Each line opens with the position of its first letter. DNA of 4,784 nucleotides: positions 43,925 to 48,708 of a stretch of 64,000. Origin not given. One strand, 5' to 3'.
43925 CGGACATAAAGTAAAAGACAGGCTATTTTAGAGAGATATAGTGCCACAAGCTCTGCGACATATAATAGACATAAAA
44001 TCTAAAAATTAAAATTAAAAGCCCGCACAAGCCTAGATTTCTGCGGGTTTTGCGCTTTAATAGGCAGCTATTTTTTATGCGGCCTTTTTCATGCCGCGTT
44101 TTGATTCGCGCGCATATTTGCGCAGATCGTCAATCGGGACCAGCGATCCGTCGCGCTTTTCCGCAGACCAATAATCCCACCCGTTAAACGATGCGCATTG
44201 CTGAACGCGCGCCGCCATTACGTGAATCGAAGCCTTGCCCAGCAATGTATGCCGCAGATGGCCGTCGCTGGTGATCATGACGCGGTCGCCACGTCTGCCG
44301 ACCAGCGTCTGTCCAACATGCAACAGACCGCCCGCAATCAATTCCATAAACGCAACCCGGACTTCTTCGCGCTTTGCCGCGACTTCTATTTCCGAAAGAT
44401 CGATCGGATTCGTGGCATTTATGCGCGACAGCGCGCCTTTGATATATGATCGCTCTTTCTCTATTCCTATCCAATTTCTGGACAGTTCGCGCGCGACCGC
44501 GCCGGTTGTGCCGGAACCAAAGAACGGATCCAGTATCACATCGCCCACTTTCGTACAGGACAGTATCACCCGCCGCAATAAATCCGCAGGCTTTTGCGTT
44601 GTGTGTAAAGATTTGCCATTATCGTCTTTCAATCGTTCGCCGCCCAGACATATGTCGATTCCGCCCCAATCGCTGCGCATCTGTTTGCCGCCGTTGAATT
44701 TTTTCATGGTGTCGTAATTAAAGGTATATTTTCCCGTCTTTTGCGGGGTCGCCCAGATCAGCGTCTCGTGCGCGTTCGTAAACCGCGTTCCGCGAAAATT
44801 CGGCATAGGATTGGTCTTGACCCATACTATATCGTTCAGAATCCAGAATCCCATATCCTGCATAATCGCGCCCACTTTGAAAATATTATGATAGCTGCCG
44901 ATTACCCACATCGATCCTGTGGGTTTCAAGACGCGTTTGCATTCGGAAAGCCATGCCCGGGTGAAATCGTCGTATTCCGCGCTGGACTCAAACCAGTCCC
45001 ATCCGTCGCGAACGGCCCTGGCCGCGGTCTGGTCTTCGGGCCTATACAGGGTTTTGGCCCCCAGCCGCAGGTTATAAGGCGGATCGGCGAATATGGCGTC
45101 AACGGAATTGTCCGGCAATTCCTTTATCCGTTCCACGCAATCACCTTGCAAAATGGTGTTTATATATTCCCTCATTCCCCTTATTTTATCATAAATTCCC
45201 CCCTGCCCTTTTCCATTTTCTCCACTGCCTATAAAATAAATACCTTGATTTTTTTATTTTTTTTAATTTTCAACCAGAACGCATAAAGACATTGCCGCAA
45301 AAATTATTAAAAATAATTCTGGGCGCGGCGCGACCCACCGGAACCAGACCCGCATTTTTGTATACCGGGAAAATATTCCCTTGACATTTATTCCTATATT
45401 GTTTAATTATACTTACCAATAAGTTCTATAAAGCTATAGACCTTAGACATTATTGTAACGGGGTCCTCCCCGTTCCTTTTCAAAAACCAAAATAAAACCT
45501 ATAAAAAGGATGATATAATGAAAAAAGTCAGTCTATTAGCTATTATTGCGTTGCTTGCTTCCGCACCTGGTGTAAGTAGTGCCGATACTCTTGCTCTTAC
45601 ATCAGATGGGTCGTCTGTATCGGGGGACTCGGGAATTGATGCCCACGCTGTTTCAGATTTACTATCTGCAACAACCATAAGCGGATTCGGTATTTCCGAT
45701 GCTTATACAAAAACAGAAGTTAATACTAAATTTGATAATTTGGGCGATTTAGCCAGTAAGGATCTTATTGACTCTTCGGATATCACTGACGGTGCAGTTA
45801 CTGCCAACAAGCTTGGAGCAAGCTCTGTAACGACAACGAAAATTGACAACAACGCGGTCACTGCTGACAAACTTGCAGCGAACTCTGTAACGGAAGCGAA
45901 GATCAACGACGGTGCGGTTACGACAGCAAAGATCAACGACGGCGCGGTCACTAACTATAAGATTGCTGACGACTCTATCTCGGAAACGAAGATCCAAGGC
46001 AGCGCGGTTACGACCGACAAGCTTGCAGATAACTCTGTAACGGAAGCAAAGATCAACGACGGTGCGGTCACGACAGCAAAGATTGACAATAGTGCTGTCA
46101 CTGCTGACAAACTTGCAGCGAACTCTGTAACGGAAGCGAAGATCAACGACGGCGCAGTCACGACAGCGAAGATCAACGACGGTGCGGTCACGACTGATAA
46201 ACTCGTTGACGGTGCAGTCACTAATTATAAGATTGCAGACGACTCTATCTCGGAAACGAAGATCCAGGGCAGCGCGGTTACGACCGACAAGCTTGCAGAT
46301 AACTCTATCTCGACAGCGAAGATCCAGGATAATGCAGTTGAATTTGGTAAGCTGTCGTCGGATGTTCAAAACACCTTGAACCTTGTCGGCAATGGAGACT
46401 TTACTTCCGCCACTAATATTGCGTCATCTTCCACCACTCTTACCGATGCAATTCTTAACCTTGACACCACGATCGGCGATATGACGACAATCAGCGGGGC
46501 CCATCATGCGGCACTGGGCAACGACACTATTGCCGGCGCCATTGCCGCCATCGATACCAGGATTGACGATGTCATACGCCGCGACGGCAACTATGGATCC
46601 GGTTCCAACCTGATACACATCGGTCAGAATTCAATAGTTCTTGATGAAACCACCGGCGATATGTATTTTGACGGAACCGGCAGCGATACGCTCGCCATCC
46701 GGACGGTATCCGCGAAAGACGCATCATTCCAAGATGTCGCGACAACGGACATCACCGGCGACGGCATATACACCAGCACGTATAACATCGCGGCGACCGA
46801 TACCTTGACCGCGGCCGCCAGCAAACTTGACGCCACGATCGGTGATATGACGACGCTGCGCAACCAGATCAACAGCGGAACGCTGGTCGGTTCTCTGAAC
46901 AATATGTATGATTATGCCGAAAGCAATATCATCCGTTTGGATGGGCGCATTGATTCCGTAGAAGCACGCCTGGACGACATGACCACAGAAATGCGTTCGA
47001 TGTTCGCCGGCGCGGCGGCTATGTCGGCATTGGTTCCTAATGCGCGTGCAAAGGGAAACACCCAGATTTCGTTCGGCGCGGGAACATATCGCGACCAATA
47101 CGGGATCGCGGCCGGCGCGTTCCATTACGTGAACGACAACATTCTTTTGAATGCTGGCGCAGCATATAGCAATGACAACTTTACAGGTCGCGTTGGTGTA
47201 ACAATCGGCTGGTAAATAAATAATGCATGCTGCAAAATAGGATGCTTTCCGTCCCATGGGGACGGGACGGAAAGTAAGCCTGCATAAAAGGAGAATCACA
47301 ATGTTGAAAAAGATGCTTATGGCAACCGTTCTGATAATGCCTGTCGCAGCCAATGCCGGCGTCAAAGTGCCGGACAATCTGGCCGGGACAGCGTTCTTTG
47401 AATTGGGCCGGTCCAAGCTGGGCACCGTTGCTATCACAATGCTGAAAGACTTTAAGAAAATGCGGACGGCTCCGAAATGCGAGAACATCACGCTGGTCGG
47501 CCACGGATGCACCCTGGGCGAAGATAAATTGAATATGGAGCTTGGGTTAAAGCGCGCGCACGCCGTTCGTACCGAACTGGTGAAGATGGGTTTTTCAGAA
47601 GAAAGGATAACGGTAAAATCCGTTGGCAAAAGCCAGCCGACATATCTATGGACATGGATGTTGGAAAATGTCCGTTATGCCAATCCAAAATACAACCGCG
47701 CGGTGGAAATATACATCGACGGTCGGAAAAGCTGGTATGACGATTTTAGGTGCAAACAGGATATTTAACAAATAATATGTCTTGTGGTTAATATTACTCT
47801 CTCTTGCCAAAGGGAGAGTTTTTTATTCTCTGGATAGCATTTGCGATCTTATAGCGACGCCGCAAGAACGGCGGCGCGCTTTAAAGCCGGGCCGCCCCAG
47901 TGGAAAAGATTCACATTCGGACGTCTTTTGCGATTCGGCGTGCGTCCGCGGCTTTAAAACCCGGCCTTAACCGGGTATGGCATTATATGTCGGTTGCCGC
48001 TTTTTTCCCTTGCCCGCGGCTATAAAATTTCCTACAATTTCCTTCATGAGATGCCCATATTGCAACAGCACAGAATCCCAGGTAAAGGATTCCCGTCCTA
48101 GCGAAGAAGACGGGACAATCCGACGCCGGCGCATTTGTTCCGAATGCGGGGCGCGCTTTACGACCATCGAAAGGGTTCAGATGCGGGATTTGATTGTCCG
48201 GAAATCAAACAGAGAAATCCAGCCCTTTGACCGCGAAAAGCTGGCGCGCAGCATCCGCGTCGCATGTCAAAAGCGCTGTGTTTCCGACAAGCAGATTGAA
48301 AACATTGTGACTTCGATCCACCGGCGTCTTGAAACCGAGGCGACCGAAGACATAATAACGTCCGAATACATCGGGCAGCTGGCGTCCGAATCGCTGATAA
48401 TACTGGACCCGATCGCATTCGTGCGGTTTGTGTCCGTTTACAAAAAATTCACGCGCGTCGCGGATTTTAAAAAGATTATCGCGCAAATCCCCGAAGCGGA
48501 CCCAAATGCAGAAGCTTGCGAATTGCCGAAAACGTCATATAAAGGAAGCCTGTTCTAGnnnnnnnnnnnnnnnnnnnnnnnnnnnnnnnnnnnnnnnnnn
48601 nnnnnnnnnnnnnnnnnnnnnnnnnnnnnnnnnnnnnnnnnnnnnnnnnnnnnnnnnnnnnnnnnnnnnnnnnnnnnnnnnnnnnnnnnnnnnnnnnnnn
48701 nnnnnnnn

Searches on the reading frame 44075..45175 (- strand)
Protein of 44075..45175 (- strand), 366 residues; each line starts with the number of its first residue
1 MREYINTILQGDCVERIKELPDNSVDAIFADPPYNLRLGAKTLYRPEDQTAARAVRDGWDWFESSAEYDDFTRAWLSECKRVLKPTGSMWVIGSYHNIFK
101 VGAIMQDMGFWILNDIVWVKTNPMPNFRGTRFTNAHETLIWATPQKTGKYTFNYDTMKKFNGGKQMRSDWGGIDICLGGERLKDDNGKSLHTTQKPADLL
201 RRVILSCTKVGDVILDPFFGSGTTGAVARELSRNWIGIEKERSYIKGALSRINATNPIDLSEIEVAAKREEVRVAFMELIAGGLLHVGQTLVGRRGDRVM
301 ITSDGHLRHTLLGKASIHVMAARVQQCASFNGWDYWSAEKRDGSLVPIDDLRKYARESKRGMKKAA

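Call 63: search_protein_families(library=pfam, proteins=[window:44075-45175:-], max_evalue=0.0001)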
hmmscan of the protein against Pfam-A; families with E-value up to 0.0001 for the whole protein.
window:44075-45175:- (366 aa): 3 families
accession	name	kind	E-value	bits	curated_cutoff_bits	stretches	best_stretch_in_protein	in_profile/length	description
PF01555.25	N6_N4_Mtase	-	5.6e-63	213.3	26.7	1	25-248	1-219/221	DNA methylase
PF18755.6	RAMA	-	3e-07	30.8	35.2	1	266-357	11-103/107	Restriction Enzyme Adenine Methylase Associated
PF01170.24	UPF0020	-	3.9e-06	27.1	22.3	0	17-61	112-163/197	RMKL-like, methyltransferase domain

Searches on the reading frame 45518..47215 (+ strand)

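Call 106: search_protein_families(library=pfam, proteins=[window:45518-47215:+], max_evalue=0.0001)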
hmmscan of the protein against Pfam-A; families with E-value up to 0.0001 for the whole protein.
window:45518-47215:+ (565 aa): 1 family
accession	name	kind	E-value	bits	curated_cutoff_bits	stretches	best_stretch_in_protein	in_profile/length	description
PF03895.21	YadA_anchor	-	1e-13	51.5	22.7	1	507-565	1-60/60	YadA-like membrane anchor domain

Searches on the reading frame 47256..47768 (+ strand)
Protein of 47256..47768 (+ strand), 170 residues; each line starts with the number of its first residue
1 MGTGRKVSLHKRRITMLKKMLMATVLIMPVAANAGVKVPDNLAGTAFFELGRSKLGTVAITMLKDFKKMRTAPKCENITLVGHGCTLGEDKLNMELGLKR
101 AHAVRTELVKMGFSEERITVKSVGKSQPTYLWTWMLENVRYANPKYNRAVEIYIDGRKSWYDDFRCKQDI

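Call 106: search_protein_families(library=pfam, proteins=[window:47256-47768:+], max_evalue=0.0001)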
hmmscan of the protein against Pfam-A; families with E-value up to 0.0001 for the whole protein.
window:47256-47768:+ (170 aa): 1 family
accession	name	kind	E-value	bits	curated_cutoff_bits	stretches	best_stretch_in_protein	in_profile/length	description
PF00691.25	OmpA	-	7.1e-12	46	27.2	1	47-129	1-85/98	OmpA family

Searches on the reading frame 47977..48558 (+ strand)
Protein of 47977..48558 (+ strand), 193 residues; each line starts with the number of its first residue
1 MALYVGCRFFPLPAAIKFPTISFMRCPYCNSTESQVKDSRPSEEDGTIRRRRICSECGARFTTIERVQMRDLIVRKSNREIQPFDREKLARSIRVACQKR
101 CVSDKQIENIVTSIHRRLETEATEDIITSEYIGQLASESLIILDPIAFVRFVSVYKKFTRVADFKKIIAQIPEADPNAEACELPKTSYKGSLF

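Call 106: search_protein_families(library=pfam, proteins=[window:47977-48558:+], max_evalue=0.0001)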
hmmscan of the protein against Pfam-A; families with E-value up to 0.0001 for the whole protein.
window:47977-48558:+ (193 aa): 2 families
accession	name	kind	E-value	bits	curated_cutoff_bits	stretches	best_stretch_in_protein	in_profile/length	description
PF22811.2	Zn_ribbon_NrdR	-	4.1e-18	65.5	27.2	1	24-65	1-42/42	Transcriptional repressor NrdR-like, N-terminal domain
PF03477.21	ATP-cone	-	8.6e-16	58.7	25.8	1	73-159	2-86/88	ATP cone domain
